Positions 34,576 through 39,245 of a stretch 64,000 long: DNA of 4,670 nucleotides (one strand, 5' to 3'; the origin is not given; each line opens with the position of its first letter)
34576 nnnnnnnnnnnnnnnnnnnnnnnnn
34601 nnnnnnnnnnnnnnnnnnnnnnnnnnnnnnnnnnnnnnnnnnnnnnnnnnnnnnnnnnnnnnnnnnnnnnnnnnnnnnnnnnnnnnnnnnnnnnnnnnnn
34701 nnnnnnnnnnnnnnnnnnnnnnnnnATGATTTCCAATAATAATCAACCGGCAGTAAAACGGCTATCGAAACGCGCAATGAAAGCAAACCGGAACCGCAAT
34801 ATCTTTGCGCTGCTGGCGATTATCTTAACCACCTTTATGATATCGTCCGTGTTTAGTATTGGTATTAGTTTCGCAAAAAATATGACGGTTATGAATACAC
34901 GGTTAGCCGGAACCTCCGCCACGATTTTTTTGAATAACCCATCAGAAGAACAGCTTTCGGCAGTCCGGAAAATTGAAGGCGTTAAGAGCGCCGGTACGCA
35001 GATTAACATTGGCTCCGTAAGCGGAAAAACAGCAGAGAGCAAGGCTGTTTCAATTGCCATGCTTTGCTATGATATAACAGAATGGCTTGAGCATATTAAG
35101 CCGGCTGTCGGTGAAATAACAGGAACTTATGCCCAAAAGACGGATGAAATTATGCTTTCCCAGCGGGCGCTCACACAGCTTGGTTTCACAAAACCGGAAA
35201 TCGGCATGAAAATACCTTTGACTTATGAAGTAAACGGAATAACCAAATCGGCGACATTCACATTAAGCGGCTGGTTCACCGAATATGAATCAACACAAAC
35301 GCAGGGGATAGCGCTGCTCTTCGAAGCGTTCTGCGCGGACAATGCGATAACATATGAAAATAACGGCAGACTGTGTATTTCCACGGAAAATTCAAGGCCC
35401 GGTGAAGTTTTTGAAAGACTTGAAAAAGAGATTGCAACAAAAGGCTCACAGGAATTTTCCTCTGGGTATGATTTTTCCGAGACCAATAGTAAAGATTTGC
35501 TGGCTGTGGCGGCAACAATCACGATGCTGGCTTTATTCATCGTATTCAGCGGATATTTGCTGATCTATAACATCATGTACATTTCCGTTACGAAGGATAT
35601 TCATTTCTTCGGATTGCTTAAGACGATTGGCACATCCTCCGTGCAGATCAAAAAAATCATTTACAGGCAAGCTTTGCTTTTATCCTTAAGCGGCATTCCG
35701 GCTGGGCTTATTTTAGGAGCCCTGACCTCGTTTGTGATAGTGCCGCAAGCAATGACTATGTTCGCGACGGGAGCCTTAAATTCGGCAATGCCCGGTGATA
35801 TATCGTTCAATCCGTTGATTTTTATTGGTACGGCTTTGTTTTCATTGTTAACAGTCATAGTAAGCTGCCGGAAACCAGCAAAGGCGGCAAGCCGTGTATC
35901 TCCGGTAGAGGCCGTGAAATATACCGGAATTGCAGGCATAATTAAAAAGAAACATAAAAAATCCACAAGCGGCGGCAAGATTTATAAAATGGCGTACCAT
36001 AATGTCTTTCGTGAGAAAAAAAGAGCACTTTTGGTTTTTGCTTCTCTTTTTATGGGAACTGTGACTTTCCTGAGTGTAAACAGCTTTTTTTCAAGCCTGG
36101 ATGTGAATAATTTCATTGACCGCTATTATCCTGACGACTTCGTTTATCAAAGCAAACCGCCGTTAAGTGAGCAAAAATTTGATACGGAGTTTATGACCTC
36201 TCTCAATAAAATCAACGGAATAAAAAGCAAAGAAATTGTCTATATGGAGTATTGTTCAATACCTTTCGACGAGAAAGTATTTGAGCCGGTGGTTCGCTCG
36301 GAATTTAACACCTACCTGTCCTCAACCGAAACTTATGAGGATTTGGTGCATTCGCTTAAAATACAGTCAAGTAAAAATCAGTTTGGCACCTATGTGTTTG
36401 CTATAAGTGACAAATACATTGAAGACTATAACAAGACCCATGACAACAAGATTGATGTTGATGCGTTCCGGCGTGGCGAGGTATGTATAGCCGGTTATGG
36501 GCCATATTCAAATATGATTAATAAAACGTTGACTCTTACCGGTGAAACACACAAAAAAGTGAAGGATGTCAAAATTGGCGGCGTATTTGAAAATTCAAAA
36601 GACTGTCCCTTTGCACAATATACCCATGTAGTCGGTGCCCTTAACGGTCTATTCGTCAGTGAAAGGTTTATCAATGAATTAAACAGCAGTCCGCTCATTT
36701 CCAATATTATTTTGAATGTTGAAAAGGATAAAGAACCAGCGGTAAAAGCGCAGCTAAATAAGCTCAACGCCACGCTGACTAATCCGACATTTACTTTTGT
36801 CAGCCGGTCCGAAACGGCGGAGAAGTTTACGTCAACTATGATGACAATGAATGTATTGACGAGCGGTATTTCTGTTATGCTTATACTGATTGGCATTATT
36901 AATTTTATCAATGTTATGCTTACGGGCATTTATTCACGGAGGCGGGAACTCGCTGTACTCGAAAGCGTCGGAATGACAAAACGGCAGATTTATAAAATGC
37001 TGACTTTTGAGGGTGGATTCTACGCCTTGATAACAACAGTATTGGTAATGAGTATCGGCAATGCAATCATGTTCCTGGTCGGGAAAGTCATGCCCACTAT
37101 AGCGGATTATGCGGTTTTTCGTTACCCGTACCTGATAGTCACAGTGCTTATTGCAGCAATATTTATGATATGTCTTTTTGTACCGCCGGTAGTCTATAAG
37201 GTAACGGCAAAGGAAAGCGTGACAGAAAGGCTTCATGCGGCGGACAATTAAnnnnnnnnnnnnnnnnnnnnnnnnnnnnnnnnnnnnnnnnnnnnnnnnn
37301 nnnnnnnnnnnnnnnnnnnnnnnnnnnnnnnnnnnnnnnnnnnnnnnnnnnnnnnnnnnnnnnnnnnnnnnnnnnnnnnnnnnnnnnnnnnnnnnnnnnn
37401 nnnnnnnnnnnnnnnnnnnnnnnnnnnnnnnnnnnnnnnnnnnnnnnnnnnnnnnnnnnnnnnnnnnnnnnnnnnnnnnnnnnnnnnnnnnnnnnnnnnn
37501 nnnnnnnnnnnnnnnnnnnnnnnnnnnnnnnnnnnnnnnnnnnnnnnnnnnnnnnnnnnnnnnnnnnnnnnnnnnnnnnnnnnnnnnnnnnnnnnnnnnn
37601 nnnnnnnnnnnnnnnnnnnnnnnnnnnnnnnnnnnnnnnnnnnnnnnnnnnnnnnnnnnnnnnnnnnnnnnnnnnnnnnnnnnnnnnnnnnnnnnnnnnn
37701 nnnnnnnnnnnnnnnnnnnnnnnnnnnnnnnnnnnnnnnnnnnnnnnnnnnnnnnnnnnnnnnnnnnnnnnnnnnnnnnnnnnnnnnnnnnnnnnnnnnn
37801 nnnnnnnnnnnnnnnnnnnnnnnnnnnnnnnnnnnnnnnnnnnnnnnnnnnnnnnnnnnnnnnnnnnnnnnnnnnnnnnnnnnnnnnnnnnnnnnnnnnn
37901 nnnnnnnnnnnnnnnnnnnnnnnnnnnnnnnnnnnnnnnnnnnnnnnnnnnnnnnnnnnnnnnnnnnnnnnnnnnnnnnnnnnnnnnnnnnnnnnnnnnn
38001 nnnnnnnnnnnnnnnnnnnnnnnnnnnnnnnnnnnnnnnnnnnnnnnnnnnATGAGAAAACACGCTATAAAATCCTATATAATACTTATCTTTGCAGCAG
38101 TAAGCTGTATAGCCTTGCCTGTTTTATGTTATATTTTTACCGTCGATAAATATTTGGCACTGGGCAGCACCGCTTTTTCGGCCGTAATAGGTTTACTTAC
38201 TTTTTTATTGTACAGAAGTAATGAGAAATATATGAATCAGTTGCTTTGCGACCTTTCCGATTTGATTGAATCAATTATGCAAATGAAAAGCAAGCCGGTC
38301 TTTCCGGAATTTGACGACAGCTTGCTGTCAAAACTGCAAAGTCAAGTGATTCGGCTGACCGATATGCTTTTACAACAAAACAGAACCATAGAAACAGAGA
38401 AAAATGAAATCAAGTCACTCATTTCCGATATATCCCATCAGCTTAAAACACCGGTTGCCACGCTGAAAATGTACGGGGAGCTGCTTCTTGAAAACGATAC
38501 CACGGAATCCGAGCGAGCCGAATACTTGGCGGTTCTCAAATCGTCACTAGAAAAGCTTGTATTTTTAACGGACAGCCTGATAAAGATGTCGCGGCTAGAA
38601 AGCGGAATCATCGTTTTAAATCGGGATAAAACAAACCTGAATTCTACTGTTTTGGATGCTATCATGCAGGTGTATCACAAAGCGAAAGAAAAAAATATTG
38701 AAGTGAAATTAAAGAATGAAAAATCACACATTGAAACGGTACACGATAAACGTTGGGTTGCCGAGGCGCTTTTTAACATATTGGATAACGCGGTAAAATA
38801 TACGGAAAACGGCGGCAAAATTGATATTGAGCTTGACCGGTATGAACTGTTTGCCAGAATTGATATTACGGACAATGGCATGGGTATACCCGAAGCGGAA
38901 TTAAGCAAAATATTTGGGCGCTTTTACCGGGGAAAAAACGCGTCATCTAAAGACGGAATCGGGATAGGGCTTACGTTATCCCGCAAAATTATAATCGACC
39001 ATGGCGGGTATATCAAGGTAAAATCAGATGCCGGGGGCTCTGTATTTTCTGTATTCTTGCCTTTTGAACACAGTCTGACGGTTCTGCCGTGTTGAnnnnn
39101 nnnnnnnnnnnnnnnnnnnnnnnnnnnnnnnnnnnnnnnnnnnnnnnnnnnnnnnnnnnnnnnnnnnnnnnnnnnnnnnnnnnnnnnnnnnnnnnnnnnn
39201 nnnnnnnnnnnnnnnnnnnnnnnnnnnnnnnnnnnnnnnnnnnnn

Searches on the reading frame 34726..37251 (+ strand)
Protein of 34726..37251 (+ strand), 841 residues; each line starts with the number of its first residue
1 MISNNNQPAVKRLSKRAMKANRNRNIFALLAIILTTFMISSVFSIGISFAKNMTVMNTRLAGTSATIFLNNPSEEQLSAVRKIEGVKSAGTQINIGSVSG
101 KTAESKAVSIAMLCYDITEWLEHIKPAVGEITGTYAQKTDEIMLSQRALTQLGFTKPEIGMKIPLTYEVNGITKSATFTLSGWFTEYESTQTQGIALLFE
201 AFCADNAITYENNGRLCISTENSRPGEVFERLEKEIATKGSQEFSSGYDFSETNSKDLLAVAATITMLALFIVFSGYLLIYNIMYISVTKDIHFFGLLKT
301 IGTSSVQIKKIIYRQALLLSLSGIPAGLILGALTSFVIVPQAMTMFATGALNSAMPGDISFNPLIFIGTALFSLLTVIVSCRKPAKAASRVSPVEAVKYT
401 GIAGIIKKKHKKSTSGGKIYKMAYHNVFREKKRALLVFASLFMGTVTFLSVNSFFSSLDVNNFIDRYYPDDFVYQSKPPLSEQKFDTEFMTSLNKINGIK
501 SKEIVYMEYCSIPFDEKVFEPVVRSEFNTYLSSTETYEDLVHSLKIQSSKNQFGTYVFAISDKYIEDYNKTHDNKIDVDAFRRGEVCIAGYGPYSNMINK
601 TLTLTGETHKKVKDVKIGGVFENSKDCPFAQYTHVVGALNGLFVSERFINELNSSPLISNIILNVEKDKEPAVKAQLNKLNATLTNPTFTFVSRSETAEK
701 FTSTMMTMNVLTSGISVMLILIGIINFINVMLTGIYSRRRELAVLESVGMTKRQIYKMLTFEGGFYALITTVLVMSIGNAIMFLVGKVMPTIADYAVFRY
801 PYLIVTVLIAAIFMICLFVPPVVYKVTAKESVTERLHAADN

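Call 77: search_protein_families(library=pfam, proteins=[window:34726-37251:+], max_evalue=0.0001)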
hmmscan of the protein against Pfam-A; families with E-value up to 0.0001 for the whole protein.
window:34726-37251:+ (841 aa): 1 family
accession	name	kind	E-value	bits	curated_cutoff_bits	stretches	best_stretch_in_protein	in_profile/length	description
PF02687.27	FtsX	-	1.4e-21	77.2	25.5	2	715-819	3-110/120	FtsX-like permease C-terminal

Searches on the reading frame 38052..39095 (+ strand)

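Call 77: search_protein_families(library=pfam, proteins=[window:38052-39095:+], max_evalue=0.0001)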
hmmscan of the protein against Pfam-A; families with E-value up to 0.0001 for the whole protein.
window:38052-39095:+ (347 aa): 3 families
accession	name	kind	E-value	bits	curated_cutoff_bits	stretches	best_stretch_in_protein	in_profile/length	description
PF02518.31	HATPase_c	-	1.9e-25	89.9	26.4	1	232-339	2-110/111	Histidine kinase-, DNA gyrase B-, and HSP90-like ATPase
PF00512.31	HisKA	-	2.2e-12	47.3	26.9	1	122-185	4-66/66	His Kinase A (phospho-acceptor) domain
PF13589.12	HATPase_c_3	-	6.7e-05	23.4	25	0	237-303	4-75/137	Histidine kinase-, DNA gyrase B-, and HSP90-like ATPase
